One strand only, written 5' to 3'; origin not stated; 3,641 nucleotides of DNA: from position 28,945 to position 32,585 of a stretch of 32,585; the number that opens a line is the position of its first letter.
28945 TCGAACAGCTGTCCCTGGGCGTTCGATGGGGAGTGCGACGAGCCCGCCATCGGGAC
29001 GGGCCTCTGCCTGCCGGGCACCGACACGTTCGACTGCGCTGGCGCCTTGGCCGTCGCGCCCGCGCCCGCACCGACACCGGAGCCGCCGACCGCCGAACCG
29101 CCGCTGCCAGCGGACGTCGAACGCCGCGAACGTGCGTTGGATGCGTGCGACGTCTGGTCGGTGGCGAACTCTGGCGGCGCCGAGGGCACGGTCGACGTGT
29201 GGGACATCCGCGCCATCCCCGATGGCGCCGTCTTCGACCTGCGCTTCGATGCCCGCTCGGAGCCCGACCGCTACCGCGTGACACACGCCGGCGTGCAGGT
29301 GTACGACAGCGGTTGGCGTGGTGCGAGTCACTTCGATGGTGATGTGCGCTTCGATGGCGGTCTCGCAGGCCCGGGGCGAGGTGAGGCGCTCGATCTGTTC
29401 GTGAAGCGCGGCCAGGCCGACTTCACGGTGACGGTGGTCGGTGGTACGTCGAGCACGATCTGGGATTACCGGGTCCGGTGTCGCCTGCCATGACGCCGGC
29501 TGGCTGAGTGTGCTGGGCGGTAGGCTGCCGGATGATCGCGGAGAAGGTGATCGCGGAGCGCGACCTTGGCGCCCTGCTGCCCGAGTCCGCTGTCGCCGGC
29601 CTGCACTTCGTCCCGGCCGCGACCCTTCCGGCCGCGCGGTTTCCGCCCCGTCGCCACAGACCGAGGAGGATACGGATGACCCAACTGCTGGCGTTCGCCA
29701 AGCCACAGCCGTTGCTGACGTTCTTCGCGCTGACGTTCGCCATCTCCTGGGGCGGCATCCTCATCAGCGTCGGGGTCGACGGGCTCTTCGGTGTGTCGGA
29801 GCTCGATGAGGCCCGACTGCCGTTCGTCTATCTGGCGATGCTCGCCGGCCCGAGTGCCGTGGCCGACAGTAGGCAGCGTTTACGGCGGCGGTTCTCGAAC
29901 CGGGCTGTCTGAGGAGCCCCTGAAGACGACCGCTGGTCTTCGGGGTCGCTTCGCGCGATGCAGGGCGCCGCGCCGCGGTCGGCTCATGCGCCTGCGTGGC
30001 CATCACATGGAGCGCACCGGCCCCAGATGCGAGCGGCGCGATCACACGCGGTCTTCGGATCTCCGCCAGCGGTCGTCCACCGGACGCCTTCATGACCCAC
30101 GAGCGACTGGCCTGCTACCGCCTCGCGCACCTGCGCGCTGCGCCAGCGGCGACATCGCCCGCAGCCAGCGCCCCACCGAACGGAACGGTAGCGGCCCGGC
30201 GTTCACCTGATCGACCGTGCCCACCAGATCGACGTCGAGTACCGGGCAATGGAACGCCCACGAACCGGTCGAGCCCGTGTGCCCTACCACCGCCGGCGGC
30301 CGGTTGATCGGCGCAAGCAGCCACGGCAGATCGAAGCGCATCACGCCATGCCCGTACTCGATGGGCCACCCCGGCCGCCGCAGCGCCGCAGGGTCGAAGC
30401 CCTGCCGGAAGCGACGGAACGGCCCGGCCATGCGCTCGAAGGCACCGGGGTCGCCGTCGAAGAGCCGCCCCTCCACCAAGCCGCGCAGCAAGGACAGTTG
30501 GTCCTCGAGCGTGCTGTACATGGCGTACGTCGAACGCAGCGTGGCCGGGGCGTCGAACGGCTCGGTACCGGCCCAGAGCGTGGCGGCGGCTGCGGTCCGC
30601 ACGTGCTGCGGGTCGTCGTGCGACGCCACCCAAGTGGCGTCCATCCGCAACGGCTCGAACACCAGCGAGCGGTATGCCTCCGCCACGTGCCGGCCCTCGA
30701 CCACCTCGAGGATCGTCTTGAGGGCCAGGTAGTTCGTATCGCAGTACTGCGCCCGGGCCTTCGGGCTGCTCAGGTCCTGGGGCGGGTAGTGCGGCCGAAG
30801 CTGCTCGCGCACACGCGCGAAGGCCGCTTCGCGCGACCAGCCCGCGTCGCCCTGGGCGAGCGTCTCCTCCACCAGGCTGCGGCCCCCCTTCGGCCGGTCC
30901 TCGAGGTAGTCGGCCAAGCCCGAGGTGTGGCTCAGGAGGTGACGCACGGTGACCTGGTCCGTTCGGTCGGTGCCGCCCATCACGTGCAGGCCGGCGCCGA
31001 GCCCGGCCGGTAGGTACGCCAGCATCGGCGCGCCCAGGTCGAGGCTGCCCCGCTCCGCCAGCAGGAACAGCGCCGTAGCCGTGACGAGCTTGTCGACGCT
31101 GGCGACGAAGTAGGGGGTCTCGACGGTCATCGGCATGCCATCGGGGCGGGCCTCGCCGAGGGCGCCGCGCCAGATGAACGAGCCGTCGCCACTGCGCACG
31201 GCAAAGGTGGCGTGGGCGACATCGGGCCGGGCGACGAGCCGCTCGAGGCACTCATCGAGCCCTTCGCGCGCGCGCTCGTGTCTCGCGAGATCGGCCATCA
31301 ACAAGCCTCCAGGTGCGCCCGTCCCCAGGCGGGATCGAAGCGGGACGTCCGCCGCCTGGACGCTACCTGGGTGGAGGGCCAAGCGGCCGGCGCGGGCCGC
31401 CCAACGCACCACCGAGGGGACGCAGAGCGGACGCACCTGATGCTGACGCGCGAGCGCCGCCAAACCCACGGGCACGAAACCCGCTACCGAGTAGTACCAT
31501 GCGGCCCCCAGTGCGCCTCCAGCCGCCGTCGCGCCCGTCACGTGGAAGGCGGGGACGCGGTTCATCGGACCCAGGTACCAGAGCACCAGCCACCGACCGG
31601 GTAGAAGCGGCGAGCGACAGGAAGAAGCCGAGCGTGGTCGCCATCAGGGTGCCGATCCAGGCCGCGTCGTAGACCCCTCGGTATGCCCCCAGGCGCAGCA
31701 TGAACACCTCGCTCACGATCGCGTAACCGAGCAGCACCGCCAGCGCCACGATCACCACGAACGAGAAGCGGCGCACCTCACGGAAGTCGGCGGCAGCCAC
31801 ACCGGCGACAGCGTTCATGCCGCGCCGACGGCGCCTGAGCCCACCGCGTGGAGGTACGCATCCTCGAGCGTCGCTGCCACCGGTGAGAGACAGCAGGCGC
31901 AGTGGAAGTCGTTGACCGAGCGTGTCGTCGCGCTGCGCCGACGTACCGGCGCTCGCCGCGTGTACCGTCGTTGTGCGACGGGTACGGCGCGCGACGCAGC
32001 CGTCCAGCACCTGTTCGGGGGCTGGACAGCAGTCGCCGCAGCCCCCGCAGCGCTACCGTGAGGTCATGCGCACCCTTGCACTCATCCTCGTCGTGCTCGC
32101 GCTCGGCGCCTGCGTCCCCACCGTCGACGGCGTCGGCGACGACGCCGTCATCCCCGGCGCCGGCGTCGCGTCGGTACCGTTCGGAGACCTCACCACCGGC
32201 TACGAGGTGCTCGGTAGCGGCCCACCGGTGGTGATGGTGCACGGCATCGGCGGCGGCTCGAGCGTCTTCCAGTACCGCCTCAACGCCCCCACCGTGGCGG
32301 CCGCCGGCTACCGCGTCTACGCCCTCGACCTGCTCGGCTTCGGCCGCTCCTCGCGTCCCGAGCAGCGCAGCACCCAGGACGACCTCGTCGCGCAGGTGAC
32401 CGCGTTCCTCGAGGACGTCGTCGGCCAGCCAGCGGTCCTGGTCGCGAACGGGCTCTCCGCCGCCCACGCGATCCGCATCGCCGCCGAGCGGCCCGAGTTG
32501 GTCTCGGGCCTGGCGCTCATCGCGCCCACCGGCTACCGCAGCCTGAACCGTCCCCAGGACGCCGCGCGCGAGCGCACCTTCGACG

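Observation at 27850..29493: Large secreted protein with tandem 4-Cys '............-IGTGLC-GTDTFDC' repeats flanked by Pro/Asp-rich linkers and two unassigned globular domains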

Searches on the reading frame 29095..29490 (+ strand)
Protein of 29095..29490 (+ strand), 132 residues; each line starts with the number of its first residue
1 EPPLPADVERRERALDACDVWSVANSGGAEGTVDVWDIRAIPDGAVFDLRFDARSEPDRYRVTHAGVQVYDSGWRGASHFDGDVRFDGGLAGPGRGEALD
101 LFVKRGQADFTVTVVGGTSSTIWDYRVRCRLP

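Call 48: search_protein_representatives(alignment_id=A4)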
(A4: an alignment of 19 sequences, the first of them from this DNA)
Query: 19 sequences, 132 profile positions. Proteins with E-value up to 0.001 (for the whole library): 376; up to 1e-10: 197; up to 1e-30: 111. The best 150 are listed.
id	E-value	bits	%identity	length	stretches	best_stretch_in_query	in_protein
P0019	5.1e-64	230.2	-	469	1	2-132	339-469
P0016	6.4e-64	229.8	-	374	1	2-132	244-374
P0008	6.2e-62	223.4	-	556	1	3-132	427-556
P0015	2.2e-60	218.4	-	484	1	2-131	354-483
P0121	9.8e-53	193.7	-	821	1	8-131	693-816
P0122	3.5e-50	185.4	-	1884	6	43-129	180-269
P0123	1.6e-46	173.5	-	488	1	5-132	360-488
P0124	7.3e-46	171.4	-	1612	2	8-130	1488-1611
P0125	1.2e-45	170.7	-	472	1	7-129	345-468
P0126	2.6e-45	169.6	-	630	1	6-131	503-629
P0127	4.3e-45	168.9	-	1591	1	7-130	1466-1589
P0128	4.4e-45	168.9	-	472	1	10-132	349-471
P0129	6.5e-45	168.3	-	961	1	7-131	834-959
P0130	9.2e-45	167.9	-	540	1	6-131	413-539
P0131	1.5e-44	167.1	-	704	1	6-131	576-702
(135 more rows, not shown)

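Call 52: search_protein_families(library=pfam, alignment_id=A6, max_evalue=0.001)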
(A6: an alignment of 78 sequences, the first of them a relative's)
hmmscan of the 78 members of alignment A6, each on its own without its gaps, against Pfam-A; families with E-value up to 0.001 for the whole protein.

A. member 1, P0121 (821 aa): 1 family
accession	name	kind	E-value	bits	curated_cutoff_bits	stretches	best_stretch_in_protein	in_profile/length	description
PF02368.24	Big_2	-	1.4e-06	28.6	22.8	0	51-109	16-70/79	Bacterial Ig-like domain (group 2)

B. families by the number of members that match (of 78 scanned): 49 families (the first 25 are shown)
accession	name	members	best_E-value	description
PF00801.26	PKD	31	6.9e-20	PKD domain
PF18911.6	PKD_4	25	5.5e-14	PKD domain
PF22352.2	K319L-like_PKD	6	1.1e-13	K319L-like, PKD domain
PF02368.24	Big_2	3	1.3e-14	Bacterial Ig-like domain (group 2)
PF05345.18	He_PIG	2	7.6e-38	Putative Ig domain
PF18998.6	Flg_new_2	2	1.5e-24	Divergent InlB B-repeat domain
PF07603.17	Lcl_C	2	7.1e-24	Lcl C-terminal domain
PF13620.12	CarboxypepD_reg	2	4.3e-18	Carboxypeptidase regulatory-like domain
PF02369.22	Big_1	2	1.4e-17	Bacterial Ig-like domain (group 1)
PF09134.16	Invasin_D3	2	3.7e-13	Invasin, domain 3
PF13715.12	CarbopepD_reg_2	2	1.1e-08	CarboxypepD_reg-like domain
PF17963.7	Big_9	2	5.6e-07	Bacterial Ig domain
PF21174.3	Glce_b_sandwich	2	0.00013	D-glucuronyl C5-epimerase, beta-sandwich domain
PF00395.25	SLH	1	2.4e-43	S-layer homology domain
PF24748.1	Galaxin_repeat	1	1.1e-33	Galaxin-like repeats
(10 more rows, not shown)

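Call 76: search_solved_structures(query=A4, max_evalue=10, show_alignments=2)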
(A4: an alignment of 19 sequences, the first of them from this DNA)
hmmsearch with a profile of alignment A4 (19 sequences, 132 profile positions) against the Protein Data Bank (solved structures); distinct sequences matched with E-value up to 10: 16.
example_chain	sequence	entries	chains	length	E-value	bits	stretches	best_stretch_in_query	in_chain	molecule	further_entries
6az3_B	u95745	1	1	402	0.011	18.7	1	13-69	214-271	ribosomal protein uL3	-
5t2a_d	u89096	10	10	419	0.012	18.6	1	13-69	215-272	uL3 | Putative ribosomal protein L3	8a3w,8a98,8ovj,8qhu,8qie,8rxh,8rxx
3jcs_B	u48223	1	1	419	0.012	18.6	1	13-69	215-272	ribosomal protein L3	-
6y7o_A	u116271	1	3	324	0.11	15.4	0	25-40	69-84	Tako8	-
2bud_A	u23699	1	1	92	0.17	14.9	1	52-91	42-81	MALES-ABSENT ON THE FIRST PROTEIN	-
6g6m_A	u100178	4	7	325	0.21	14.5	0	25-40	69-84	Tako8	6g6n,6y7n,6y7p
1k46_A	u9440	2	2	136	0.45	13.5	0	74-121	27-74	PROTEIN-TYROSINE PHOSPHATASE YOPH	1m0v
4v8m_Bf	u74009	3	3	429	0.53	13.3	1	13-75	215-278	RIBOSOMAL PROTEIN L3, MITOCHONDRIAL, PUTATIVE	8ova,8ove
5t5h_f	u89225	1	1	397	0.59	13.1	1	13-75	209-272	Ribosomal protein L13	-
6g6q_A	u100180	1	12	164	0.8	12.7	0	24-39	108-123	Ika4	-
1huf_A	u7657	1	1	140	0.93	12.5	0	74-121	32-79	TYROSINE PHOSPHATASE YOPH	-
8jiv_CB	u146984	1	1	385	1.3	12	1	13-106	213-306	Ribosomal protein L3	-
5yzv_A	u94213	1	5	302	1.4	11.9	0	25-48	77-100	Probable serine/threonine-protein kinase PkwA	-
4v3p_LC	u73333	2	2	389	1.4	11.9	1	13-106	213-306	Ribosomal protein L3 | 60S ribosomal protein L3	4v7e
8ip8_DB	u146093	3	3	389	1.4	11.9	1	13-106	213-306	60S ribosomal protein uL3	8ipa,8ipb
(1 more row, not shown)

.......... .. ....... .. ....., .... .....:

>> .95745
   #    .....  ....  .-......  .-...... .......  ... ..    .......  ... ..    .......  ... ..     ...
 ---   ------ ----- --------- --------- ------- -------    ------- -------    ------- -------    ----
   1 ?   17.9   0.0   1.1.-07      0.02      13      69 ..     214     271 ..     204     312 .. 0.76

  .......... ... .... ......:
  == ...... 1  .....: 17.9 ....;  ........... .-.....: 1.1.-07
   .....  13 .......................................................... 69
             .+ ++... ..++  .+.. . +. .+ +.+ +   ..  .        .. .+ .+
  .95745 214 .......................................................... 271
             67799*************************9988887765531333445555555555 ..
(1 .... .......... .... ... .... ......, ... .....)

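Call 82: find_related_loci(query=A4, collection=viral_contigs, flank=3000)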
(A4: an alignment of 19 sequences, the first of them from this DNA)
Query A4 (132 aa) in viral_contigs; peptide patterns used: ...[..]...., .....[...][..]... (x = any residue, [..] = any of these).
18 stretches matched a pattern, but none encodes a relative of the query by tblastn (E <= 1e-3).

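Call 83: search_protein_families(library=ncbifam, alignment_id=A6, max_evalue=0.001)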
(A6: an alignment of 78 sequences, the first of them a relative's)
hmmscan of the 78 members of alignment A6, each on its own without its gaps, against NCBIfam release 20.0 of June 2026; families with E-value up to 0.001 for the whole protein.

A. member 1, P0121 (821 aa): 0 families

B. families by the number of members that match (of 78 scanned): 24 families
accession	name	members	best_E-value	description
NF049889.1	AlphArabdaseBT0360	4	5.4e-17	arabinan endo-1,5-alpha-L-arabinosidase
NF038112.1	myxo_dep_M36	3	3.6e-18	myxosortase-dependent M36 family metallopeptidase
NF058578.1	CPR_pilus_PamR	3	1.4e-07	pilus system RbmA-like protein PamR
TIGR00864.1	PCC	2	9e-09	polycystin cation channel protein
NF041321.1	Alpha-amyl_MalA_Halo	2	8.4e-06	alpha-amylase MalA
NF006360.0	PRK08581.1-2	1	2.4e-16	amidase domain-containing protein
NF033190.2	inl_like_NEAT_1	1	3.7e-13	NEAT domain-containing leucine-rich repeat protein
NF006359.0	PRK08581.1-1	1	1.5e-12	amidase domain-containing protein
NF006361.0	PRK08581.1-3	1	2.7e-11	amidase domain-containing protein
NF046104.1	PptglHdxlasePcsB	1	3.7e-11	peptidoglycan hydrolase PcsB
TIGR03300.1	assembly_YfgL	1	1.7e-10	outer membrane protein assembly factor BamB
NF008351.0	PRK11138.1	1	2.5e-10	outer membrane protein assembly factor BamB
NF038111.1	rhom_dep_M36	1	1.5e-08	rhombosortase-dependent M36 family metallopeptidase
NF033921.0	por_somb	1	1.5e-08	iron uptake porin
NF006362.0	PRK08581.1-4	1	2.4e-08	amidase domain-containing protein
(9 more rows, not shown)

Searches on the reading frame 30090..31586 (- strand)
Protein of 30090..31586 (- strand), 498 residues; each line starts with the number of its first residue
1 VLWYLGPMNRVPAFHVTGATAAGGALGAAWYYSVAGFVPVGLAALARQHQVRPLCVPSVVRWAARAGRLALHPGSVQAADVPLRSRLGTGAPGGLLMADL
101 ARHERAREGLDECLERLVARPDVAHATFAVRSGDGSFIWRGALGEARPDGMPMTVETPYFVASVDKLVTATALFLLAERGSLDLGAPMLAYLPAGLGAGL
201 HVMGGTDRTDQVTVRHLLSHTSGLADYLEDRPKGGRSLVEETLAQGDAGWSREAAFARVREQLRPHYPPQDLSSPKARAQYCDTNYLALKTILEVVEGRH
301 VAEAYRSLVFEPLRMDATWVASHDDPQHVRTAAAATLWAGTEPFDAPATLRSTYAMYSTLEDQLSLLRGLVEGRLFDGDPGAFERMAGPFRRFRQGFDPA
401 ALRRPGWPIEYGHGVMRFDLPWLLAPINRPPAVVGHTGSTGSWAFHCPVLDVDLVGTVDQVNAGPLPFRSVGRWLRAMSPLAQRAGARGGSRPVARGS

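Call 12: search_protein_families(library=pfam, proteins=[window:30090-31586:-], max_evalue=0.001)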
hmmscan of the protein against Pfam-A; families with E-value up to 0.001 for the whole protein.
window:30090-31586:- (498 aa): 1 family
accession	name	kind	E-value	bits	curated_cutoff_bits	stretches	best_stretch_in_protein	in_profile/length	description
PF00144.29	Beta-lactamase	-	6e-38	131.3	27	1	111-450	2-300/329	Beta-lactamase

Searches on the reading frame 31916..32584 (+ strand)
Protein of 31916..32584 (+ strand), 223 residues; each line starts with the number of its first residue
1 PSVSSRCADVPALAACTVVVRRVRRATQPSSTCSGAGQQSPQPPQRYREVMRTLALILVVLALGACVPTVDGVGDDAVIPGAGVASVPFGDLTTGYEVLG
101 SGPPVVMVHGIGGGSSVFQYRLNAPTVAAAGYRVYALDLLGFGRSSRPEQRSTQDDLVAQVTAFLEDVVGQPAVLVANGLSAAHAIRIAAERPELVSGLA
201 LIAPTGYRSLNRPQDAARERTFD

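Call 12: search_protein_families(library=pfam, proteins=[window:31916-32584:+], max_evalue=0.001)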
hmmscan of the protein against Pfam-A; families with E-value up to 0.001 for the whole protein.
window:31916-32584:+ (223 aa): 3 families
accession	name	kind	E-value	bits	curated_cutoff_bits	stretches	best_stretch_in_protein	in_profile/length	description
PF00561.26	Abhydrolase_1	-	2.8e-17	63.7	25.8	1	103-216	1-118/245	alpha/beta hydrolase fold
PF12697.13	Abhydrolase_6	-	1.8e-14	55.4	26.3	1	105-211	1-100/217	Alpha/beta hydrolase family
PF12146.15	Hydrolase_4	-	1.3e-11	44.8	27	1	105-205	7-110/239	Serine aminopeptidase, S33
